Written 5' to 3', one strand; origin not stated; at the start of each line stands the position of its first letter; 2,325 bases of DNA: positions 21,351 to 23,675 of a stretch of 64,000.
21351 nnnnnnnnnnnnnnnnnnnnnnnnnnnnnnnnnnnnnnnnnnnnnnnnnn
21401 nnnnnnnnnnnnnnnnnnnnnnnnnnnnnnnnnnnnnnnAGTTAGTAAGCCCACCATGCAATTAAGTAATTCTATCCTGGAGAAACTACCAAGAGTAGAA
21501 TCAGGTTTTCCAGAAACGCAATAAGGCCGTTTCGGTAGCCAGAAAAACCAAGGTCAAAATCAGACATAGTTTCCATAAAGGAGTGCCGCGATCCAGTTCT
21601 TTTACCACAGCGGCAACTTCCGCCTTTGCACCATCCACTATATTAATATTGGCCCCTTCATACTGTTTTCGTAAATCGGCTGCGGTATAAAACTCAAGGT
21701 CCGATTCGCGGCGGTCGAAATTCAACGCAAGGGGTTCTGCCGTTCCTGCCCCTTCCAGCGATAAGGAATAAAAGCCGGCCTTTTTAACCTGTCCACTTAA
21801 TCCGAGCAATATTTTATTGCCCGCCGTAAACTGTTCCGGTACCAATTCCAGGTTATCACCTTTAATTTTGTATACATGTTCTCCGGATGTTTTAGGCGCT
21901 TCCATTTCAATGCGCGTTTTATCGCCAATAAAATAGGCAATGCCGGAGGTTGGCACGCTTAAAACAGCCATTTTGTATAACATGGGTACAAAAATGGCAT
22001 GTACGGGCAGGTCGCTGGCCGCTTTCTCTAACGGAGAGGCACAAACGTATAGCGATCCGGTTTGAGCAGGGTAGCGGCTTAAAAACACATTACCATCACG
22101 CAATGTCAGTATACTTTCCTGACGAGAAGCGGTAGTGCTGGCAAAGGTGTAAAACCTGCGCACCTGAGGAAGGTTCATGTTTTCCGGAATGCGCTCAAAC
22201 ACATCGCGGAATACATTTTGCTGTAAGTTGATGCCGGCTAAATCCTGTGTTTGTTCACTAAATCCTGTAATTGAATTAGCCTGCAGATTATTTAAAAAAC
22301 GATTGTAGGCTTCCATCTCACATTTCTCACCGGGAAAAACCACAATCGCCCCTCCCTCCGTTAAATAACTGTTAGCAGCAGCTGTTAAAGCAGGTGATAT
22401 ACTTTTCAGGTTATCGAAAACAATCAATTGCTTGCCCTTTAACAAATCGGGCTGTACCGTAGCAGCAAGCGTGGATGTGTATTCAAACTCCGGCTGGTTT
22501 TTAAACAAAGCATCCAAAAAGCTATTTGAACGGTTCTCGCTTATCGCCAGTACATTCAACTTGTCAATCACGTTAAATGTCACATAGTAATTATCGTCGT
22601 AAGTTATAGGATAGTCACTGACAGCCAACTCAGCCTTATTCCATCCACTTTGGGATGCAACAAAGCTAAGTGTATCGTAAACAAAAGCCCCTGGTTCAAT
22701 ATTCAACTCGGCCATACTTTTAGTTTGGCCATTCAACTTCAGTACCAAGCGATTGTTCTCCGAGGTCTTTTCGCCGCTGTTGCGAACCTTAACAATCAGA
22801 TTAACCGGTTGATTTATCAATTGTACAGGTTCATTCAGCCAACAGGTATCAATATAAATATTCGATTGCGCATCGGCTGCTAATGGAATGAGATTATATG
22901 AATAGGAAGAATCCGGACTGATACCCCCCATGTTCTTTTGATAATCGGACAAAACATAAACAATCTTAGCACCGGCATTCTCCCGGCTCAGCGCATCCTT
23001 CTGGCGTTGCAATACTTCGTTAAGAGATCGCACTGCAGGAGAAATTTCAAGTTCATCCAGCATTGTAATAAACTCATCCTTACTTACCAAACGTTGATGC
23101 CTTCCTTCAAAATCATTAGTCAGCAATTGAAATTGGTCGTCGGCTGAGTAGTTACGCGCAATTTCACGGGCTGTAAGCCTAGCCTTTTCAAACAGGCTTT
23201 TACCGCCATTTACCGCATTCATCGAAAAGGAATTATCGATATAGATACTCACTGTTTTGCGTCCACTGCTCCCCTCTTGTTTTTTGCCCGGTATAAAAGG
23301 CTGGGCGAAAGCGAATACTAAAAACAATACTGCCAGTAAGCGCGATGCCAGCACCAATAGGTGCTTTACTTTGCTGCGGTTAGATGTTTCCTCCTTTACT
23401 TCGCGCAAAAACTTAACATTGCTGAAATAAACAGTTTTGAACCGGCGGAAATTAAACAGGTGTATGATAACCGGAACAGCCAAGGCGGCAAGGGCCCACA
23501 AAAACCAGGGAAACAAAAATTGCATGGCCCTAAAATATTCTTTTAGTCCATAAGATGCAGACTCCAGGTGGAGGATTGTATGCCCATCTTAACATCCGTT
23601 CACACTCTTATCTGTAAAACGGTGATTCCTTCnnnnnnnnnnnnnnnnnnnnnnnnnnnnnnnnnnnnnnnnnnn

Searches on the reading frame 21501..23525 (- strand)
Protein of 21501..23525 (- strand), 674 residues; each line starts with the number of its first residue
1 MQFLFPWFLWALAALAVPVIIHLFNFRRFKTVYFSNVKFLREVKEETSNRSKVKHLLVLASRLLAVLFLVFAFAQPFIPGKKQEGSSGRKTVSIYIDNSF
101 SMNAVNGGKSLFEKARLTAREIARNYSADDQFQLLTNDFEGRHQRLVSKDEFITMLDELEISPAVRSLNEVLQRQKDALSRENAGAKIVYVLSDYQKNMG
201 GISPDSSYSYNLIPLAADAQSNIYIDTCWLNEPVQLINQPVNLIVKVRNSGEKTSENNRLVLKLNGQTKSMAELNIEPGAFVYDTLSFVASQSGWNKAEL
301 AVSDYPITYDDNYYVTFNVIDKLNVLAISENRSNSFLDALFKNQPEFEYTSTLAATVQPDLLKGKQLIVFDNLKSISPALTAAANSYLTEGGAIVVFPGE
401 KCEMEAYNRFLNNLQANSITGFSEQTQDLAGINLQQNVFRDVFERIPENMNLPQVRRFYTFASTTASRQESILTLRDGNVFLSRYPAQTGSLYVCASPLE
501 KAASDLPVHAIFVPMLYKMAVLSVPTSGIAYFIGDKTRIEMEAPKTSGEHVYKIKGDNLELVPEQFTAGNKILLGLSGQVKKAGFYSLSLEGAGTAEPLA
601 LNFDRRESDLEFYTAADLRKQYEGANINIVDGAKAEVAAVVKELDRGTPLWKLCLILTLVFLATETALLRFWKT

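Call 16: search_protein_families(library=pfam, proteins=[window:21501-23525:-], max_evalue=0.001)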
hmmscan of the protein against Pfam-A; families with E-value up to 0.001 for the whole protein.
window:21501-23525:- (674 aa): 2 families
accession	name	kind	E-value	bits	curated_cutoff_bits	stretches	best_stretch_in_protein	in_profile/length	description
PF07584.16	BatA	-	4.6e-23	81.9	25.9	1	1-76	1-77/77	Aerotolerance regulator N-terminal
PF13519.12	VWA_2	-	0.00094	20.2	27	0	94-194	3-105/107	von Willebrand factor type A domain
